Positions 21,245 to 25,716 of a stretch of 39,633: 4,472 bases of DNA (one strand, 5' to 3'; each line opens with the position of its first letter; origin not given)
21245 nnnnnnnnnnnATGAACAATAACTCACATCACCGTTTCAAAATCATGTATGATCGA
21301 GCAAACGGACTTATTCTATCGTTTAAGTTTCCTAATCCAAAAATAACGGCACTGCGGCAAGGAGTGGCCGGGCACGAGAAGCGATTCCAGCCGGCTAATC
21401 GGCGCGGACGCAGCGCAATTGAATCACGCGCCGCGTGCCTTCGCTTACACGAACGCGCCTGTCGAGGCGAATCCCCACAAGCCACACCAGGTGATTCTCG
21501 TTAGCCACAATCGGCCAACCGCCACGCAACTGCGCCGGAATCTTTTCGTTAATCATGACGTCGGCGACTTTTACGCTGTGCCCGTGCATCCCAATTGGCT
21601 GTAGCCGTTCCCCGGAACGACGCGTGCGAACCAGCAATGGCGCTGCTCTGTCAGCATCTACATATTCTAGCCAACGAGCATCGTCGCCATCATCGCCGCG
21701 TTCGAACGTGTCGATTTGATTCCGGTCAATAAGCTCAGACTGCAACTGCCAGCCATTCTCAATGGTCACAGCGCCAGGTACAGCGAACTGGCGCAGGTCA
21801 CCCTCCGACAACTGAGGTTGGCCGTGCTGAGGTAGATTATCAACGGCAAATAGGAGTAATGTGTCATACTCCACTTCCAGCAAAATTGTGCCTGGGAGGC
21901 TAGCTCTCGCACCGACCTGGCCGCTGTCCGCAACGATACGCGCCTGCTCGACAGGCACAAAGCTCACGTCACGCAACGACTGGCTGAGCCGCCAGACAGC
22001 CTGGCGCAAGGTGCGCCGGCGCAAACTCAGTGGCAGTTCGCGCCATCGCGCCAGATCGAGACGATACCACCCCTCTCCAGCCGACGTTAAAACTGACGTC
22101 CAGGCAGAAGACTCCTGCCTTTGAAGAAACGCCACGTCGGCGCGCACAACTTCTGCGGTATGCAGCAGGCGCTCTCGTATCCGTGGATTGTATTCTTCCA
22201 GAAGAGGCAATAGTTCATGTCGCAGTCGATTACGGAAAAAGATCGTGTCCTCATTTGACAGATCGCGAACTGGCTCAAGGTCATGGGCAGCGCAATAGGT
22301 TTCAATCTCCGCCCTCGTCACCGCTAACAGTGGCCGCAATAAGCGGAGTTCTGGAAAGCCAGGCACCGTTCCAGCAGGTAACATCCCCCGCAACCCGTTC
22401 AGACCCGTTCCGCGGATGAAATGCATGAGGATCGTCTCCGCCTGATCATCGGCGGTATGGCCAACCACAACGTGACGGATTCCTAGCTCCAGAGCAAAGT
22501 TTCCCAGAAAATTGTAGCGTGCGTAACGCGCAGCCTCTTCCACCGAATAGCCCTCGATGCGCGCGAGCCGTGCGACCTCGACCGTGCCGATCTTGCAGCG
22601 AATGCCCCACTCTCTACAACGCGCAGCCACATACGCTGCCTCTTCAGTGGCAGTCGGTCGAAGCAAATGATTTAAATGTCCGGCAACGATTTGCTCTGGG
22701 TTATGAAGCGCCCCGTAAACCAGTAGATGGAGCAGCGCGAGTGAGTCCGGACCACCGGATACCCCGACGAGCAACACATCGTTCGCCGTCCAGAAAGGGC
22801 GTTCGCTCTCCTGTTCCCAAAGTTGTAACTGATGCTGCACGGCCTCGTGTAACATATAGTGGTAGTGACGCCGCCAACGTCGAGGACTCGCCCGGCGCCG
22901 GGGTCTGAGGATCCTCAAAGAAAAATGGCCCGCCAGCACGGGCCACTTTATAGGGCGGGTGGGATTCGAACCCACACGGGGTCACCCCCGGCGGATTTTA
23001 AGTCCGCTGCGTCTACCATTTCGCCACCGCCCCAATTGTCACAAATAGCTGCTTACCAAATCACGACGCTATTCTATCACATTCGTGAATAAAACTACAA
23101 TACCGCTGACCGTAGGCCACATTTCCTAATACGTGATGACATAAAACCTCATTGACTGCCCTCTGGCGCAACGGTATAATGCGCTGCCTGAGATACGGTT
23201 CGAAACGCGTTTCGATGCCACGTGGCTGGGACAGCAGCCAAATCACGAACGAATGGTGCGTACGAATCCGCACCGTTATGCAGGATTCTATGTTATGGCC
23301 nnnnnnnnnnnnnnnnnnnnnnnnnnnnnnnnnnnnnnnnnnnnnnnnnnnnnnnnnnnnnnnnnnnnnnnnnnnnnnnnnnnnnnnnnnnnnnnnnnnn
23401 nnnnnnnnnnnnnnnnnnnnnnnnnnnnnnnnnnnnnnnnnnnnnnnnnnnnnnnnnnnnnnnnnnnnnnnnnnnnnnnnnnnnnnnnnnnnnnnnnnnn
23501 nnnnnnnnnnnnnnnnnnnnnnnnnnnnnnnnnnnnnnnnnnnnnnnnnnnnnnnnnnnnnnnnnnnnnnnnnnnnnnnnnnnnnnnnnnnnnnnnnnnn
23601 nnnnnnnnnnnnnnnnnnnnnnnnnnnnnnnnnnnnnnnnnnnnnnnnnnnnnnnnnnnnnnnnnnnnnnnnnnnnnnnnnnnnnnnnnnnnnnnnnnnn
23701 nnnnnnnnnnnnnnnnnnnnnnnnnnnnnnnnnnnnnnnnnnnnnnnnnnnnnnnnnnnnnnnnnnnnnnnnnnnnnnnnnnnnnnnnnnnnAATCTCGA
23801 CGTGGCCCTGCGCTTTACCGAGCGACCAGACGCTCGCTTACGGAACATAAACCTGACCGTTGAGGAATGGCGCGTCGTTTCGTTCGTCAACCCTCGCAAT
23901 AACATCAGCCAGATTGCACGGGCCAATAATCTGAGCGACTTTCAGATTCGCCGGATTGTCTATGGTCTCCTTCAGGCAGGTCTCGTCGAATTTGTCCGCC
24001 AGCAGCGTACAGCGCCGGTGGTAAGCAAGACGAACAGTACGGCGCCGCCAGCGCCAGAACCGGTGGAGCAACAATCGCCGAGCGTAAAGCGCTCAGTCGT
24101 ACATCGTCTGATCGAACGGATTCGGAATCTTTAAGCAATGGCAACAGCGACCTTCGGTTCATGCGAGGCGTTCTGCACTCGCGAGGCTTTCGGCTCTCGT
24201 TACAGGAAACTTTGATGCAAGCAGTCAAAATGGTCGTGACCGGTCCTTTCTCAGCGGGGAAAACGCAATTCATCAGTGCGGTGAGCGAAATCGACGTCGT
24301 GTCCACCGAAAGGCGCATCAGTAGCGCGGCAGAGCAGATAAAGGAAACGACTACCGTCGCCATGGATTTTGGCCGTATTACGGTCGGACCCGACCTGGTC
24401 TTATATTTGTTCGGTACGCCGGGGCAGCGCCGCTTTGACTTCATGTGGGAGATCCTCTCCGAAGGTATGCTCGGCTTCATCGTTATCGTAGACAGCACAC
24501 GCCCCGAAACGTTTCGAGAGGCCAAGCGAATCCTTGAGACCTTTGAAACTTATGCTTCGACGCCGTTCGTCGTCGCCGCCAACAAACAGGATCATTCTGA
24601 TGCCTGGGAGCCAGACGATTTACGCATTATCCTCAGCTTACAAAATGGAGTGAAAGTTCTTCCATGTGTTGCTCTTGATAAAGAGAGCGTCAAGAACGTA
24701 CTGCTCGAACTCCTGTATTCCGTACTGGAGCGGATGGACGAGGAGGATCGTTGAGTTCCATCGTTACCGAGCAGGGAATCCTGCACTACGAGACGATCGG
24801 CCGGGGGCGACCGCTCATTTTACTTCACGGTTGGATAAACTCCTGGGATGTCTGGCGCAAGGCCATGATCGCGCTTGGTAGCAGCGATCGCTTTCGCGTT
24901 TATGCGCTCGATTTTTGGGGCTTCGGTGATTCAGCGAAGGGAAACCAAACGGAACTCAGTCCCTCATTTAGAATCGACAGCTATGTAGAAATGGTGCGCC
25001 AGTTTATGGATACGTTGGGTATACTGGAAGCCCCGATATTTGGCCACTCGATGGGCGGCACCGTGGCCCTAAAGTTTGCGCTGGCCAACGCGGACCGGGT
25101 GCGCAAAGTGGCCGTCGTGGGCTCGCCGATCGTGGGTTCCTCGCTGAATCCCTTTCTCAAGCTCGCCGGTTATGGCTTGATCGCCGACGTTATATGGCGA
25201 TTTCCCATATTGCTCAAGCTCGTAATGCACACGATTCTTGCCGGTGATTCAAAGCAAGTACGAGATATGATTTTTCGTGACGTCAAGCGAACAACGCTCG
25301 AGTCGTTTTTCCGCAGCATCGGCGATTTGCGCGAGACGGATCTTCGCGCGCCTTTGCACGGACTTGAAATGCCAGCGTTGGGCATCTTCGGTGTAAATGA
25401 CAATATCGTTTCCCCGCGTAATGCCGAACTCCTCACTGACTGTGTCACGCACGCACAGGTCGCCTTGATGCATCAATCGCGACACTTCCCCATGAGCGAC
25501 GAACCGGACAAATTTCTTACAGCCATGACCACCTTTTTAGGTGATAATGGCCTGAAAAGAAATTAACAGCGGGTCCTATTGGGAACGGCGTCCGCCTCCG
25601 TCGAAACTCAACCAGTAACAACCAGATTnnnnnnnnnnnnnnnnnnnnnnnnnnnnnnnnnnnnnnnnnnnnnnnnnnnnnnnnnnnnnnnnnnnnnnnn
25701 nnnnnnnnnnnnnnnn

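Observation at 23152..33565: Ten-gene same-strand cluster combining a GTPase module, an acyl-ACP-reductase-like enzyme set and a GAF kinase with two response regulators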

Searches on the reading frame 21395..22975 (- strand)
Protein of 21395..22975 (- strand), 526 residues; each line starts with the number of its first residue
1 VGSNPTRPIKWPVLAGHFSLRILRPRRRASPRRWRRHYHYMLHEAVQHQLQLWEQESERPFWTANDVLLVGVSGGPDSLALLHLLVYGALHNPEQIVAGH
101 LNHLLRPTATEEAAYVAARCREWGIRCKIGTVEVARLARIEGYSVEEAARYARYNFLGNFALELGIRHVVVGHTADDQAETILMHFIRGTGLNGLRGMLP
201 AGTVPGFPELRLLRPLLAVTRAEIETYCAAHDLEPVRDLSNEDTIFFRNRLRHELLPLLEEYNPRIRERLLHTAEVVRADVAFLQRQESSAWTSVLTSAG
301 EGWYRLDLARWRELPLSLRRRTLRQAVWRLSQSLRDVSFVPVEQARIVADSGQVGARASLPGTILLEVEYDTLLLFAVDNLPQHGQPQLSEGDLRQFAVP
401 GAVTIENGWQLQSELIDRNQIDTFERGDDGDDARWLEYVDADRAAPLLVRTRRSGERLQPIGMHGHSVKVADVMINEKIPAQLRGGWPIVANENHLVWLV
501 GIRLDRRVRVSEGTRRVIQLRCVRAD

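Call 61: search_protein_families(library=pfam, proteins=[window:21395-22975:-], max_evalue=0.001)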
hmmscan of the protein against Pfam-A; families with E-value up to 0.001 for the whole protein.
window:21395-22975:- (526 aa): 3 families
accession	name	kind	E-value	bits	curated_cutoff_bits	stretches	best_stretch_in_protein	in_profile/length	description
PF01171.26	ATP_bind_3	-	1e-49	169.2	27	1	68-254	2-182/182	PP-loop family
PF11734.13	TilS_C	-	4.8e-11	42.3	22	1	449-517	3-70/74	TilS substrate C-terminal domain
PF09179.16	TilS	-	0.00013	22.5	21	1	306-373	1-66/67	TilS substrate binding domain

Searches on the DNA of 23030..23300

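Call 81: search_rna_families(source=window, start=23030, end=23300, threshold=evalue, max_evalue=5)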
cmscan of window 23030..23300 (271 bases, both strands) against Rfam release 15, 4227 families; matches with E-value up to 5: 2.
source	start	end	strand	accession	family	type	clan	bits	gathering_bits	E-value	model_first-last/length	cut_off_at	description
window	23252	23282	+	RF01083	UPD-PK2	Cis-reg;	-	16.1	32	2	1-21/21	no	Pseudoknot of upstream pseudoknot domain (UPD) of the 3'UTR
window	23095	23183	+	RF02957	EFASI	Gene; sRNA;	-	14.2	51.2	2.4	1-133/133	no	EFASI RNA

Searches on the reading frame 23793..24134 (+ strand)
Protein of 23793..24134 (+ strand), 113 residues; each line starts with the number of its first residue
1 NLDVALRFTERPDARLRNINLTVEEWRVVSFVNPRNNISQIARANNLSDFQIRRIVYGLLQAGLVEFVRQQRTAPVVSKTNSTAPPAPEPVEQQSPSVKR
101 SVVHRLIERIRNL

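Call 77: search_protein_families(library=pfam, proteins=[window:23793-24134:+], max_evalue=0.05)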
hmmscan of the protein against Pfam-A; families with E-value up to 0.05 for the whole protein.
window:23793-24134:+ (113 aa): 2 families
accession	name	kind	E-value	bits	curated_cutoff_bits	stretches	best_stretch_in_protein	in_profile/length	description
PF12802.13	MarR_2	-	0.0048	17.5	27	1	20-71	2-56/61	MarR family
PF13518.12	HTH_28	-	0.045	14.3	25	0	35-72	12-48/52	Helix-turn-helix domain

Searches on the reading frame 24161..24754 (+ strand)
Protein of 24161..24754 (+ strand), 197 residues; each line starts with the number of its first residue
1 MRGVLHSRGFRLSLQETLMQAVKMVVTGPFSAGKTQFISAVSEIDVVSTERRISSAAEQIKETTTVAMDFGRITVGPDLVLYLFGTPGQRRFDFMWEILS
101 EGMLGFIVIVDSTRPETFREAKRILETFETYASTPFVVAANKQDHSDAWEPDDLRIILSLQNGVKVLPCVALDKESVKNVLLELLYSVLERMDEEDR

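Call 4: search_protein_families(library=pfam, proteins=[window:24161-24754:+], max_evalue=0.01)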
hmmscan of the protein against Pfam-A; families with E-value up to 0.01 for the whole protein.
window:24161-24754:+ (197 aa): 4 families
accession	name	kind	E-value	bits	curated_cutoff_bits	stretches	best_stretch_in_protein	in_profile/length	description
PF03029.23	ATP_bind_1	-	1.8e-18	67.7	27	1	57-150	61-172/240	Conserved hypothetical ATP binding protein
PF00025.27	Arf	-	6.4e-10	39.2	22.3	1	19-181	12-167/174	ADP-ribosylation factor family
PF00071.28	Ras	-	6.4e-09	36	21.6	1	23-188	1-160/162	Ras family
PF08477.19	Roc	-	0.00017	22.2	27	1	23-144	1-119/119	Ras of Complex, Roc, domain of DAPkinase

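Call 6: search_protein_families(library=ncbifam, proteins=[window:24161-24754:+], max_evalue=0.001)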
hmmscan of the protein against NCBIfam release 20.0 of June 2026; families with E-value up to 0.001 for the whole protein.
window:24161-24754:+ (197 aa): 2 families
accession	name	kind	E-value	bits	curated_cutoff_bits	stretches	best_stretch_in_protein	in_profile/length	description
TIGR00231.1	small_GTP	domain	1.2e-09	38.2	42.5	1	19-162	1-141/164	GTP-binding protein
TIGR00491.2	aIF-2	equivalog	0.00051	18.6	554.75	1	109-162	102-150/591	translation initiation factor IF-2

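Call 48: search_solved_structures(query=window:24215-24754:+, max_evalue=0.001)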
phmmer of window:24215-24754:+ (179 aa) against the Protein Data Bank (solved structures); distinct sequences matched with E-value up to 0.001: 77 (the best 60 are shown).
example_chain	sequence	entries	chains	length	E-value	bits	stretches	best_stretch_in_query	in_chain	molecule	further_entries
8oul_A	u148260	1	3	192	3.2e-06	30.3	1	64-164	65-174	Arf GTPase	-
1ukv_Y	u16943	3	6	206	8.7e-06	28.9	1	46-177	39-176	GTP-binding protein YPT1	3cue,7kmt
2bcg_Y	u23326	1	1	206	8.7e-06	28.9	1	46-177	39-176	GTP-binding protein YPT1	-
4z8y_A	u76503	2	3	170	9.9e-06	28.7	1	45-175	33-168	Ras-related protein SEC4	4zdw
2ocy_C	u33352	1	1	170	1e-05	28.7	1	46-175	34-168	Ras-related protein SEC4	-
2eqb_A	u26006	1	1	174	1.1e-05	28.6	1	46-175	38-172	Ras-related protein SEC4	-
8ouk_A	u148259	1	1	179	1.1e-05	28.5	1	73-164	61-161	Arf GTPase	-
3t12_A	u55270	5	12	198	1.2e-05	28.4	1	5-173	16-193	Gliding protein mglA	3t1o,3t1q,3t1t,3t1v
6stf_A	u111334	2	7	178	1.4e-05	28.2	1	45-177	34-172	Ras-related protein Rab-8A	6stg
3cph_A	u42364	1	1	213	1.6e-05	28.1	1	46-176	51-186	Ras-related protein SEC4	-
7bwt_B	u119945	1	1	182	1.8e-05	27.9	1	45-176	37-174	Ras-related protein Rab-8A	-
4lhx_A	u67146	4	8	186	1.9e-05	27.8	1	45-176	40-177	Ras-related protein Rab-8A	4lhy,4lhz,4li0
3qbt_A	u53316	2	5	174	1.9e-05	27.8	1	45-176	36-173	Ras-related protein Rab-8A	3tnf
6yx5_A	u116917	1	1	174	1.9e-05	27.8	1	45-176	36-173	Ras-related protein Rab-8A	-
4lhv_A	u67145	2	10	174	1.9e-05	27.8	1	45-176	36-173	Ras-related protein Rab-8A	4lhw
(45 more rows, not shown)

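Call 49: search_protein_families(library=padloc, proteins=[window:24215-24754:+], max_evalue=0.00001)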
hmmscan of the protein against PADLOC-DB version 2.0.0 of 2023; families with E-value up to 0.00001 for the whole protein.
window:24215-24754:+ (179 aa): 0 families

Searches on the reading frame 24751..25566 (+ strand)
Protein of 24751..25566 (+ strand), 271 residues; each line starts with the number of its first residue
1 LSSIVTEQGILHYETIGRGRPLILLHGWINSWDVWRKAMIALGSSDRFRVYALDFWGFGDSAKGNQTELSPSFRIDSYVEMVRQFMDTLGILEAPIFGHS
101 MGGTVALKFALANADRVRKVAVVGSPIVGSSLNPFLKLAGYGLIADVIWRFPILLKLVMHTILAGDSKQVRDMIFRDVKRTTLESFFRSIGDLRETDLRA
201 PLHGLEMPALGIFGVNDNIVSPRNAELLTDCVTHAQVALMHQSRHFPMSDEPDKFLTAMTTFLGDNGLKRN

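Call 4: search_protein_families(library=pfam, proteins=[window:24751-25566:+], max_evalue=0.01)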
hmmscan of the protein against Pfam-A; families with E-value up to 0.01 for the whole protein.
window:24751-25566:+ (271 aa): 7 families
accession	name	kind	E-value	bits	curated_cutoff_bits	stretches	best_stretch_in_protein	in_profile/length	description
PF00561.26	Abhydrolase_1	-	1.2e-26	94.3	25.8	1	21-132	2-103/245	alpha/beta hydrolase fold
PF12146.15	Hydrolase_4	-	2.7e-15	56.8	27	1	22-249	7-236/239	Serine aminopeptidase, S33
PF12697.13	Abhydrolase_6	-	5.1e-15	57.2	26.3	1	22-256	1-215/217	Alpha/beta hydrolase family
PF00756.26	Esterase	-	3.5e-05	24.1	22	1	95-131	118-153/251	Putative esterase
PF03959.19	FSH1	-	0.00016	21.8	21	1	203-246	157-200/211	Serine hydrolase (FSH1)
PF03096.20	Ndr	-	0.00031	20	23.3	1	71-268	78-281/283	Ndr family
PF07819.20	PGAP1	-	0.0013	19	24.3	1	96-132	95-134/233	PGAP1-like alpha/beta domain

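Call 6: search_protein_families(library=ncbifam, proteins=[window:24751-25566:+], max_evalue=0.001)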
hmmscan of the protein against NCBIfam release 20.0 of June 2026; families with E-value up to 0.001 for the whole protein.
window:24751-25566:+ (271 aa): 35 families (the best 25 are shown)
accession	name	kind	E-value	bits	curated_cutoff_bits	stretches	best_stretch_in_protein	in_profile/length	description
NF011457.0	PRK14875.1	equivalog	2.8e-25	89.1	307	1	11-264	122-370/372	acetoin dehydrogenase dihydrolipoyllysine-residue acetyltransferase subunit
NF051488.1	bifunc_PcaDC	exception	1.4e-24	86.9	390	1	12-265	3-252/375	bifunctional 3-oxoadipate enol-lactonase/4-carboxymuconolactone decarboxylase PcaDC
TIGR01738.1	bioH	equivalog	4.5e-23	82.1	206.95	2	19-125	3-98/245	pimeloyl-ACP methyl ester esterase BioH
NF050089.1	i_nPHAscl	equivalog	6.8e-22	77.8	300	1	11-125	9-117/288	intracellular short-chain-length polyhydroxyalkanoate depolymerase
TIGR02427.1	protocat_pcaD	equivalog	8.5e-22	77.7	255.85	2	11-124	2-111/251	3-oxoadipate enol-lactonase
NF002938.0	PRK03592.1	equivalog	7.2e-17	61.6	241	1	10-127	21-131/298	haloalkane dehalogenase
NF002873.0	PRK03204.1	equivalog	4.6e-16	59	466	1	7-122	22-131/286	haloalkane dehalogenase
TIGR01250.1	pro_imino_pep_2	subfamily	1e-15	58.1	167.65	2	17-122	23-126/288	proline iminopeptidase-family hydrolase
NF045945.1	ProImpepLactob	equivalog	8.6e-15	55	400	2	187-264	215-291/293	proline iminopeptidase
NF007674.0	PRK10349.1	equivalog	2.7e-14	53.4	449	1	13-261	6-251/256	pimeloyl-ACP methyl ester esterase BioH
NF045632.1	hydroxlase_HsaD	equivalog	3e-14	52.6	400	1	9-135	22-145/290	4,5:9,10-diseco-3-hydroxy-5,9,17-trioxoandrosta-1(10),2-diene-4-oate hydrolase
TIGR03695.1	menH_SHCHC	equivalog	2.3e-13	50.2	208.55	1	20-125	3-104/252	2-succinyl-6-hydroxy-2,4-cyclohexadiene-1-carboxylate synthase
TIGR03056.1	bchO_mg_che_rel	equivalog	2.6e-13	49.6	172.55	1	17-174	24-172/278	alpha/beta fold hydrolase BchO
NF002043.0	PRK00870.1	subfamily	2.7e-12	46.7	265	1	17-123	42-146/302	haloalkane dehalogenase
TIGR03611.1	RutD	equivalog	6.4e-12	45.4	238.5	1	19-123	13-111/258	pyrimidine utilization protein D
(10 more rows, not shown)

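Call 42: search_solved_structures(query=window:24751-25566:+, max_evalue=1e-8)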
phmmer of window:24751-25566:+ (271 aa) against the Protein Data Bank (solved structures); distinct sequences matched with E-value up to 1e-8: 68 (the best 60 are shown).
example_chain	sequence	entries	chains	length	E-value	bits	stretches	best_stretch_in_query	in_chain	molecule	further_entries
9c2g_A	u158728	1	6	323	1e-15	61.1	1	11-126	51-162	Isobutylene epoxide hydrolase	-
7ac0_AAA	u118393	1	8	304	1.1e-15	60.9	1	11-123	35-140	Soluble epoxide hydrolase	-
8zp6_A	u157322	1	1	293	2.3e-15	59.9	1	11-135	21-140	AB hydrolase-1 domain-containing protein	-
4jnc_A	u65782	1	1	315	4.2e-15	59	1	10-133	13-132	Bifunctional epoxide hydrolase 2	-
4c4x_A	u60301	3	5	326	4.7e-15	58.9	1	10-133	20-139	BIFUNCTIONAL EPOXIDE HYDROLASE 2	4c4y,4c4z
7eba_A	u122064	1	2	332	5e-15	58.8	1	10-133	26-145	Bifunctional epoxide hydrolase 2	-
3ans_A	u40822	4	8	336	5.2e-15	58.7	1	10-133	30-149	Epoxide hydrolase 2 | Bifunctional epoxide hydrolase 2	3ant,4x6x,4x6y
6i5e_A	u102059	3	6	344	5.7e-15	58.6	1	10-133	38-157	Bifunctional epoxide hydrolase 2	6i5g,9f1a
6fr2_A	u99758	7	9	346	5.8e-15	58.6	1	10-133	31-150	Bifunctional epoxide hydrolase 2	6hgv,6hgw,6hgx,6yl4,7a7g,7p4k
3pdc_A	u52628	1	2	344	5.9e-15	58.6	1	10-133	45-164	Epoxide hydrolase 2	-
8qmz_A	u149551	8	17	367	7.1e-15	58.3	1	10-133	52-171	Bifunctional epoxide hydrolase 2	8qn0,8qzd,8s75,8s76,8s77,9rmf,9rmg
5ahx_A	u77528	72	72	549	2.4e-14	56.5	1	10-133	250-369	BIFUNCTIONAL EPOXIDE HYDROLASE 2 | SOLUBLE EPOXIDE HYDROLASE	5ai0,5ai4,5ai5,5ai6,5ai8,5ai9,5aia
1s8o_A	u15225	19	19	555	2.4e-14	56.5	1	10-133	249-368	epoxide hydrolase 2, cytoplasmic | Epoxide hydrolase 2 | Bifunctional epoxide hydrolase 2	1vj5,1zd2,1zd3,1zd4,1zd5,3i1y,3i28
3wk4_A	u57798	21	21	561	2.5e-14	56.5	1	10-133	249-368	Bifunctional epoxide hydrolase 2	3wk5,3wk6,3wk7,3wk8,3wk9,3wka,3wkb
1cqz_A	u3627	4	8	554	4.3e-14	55.7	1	8-128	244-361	EPOXIDE HYDROLASE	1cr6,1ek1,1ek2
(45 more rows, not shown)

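Call 49: search_protein_families(library=padloc, proteins=[window:24751-25566:+], max_evalue=0.00001)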
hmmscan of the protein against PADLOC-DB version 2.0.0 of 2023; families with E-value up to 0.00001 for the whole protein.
window:24751-25566:+ (271 aa): 0 families
